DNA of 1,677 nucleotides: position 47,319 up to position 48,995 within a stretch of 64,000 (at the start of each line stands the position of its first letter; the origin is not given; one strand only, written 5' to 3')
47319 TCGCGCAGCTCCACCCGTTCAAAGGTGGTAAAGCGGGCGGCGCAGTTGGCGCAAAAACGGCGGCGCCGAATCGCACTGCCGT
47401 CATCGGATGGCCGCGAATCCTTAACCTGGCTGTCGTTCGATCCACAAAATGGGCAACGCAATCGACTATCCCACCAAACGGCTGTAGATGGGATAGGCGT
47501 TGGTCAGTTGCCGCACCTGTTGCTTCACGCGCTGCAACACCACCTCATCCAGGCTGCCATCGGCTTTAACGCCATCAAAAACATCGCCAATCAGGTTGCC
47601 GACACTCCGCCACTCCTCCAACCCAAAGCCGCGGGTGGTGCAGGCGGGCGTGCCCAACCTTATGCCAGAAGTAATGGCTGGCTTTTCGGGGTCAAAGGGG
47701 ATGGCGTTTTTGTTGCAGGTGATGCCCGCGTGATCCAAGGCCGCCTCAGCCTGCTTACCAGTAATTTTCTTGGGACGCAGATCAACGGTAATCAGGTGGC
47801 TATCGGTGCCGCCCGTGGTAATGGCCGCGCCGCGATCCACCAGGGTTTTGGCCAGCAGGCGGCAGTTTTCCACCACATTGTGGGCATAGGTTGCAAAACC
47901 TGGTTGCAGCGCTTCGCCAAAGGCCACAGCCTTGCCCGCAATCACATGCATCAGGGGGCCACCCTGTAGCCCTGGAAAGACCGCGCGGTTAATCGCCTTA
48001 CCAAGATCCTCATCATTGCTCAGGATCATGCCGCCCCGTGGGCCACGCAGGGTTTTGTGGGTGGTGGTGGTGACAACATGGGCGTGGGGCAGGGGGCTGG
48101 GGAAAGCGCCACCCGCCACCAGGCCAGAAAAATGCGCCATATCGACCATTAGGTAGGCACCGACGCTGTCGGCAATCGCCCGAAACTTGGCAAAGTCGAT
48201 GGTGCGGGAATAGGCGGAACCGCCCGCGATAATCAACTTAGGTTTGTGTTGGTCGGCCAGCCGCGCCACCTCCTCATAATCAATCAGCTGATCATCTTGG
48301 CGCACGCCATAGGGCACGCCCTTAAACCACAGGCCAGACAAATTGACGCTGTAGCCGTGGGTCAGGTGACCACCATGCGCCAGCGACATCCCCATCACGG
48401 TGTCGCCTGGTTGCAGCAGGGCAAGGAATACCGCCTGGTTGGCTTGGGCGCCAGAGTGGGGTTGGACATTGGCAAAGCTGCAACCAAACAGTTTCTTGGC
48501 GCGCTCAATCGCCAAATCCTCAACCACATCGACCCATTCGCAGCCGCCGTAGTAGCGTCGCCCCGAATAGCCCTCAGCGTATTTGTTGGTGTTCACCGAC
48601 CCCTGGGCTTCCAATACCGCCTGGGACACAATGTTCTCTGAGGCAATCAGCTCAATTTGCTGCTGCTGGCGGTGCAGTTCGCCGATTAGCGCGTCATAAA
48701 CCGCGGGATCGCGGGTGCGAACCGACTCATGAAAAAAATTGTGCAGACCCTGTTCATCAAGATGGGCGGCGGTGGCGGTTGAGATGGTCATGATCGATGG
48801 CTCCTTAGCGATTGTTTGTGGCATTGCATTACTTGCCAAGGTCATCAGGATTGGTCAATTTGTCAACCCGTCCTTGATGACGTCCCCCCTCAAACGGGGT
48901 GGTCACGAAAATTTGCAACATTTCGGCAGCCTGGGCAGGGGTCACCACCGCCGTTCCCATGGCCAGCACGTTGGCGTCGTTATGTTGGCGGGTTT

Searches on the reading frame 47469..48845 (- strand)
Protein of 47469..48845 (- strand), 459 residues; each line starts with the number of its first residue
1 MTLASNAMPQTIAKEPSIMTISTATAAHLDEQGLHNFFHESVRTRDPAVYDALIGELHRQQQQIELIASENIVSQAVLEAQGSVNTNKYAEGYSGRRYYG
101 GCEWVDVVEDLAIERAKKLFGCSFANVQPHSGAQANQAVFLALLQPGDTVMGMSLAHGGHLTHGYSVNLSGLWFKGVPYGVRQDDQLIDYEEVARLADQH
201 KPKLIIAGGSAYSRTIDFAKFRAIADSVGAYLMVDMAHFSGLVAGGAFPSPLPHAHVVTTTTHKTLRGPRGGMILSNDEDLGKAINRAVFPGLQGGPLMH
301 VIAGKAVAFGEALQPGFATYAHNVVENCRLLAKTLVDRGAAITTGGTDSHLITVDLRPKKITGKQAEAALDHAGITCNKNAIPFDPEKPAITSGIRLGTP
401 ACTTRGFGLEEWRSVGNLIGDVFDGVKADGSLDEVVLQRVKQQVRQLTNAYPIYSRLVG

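Call 74: search_protein_families(library=pfam, proteins=[window:47469-48845:-], max_evalue=0.001)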
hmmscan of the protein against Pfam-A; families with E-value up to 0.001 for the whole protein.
window:47469-48845:- (459 aa): 3 families
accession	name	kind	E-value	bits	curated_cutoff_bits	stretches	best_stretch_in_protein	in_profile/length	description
PF00464.25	SHMT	-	6.1e-168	559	27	1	44-419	3-399/399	Serine hydroxymethyltransferase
PF00155.27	Aminotran_1_2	-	8.2e-06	25.7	19.7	1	125-354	67-307/361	Aminotransferase class I and II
PF01212.27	Beta_elim_lyase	-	4.6e-05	23.3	27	1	114-376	39-271/288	Beta-eliminating lyase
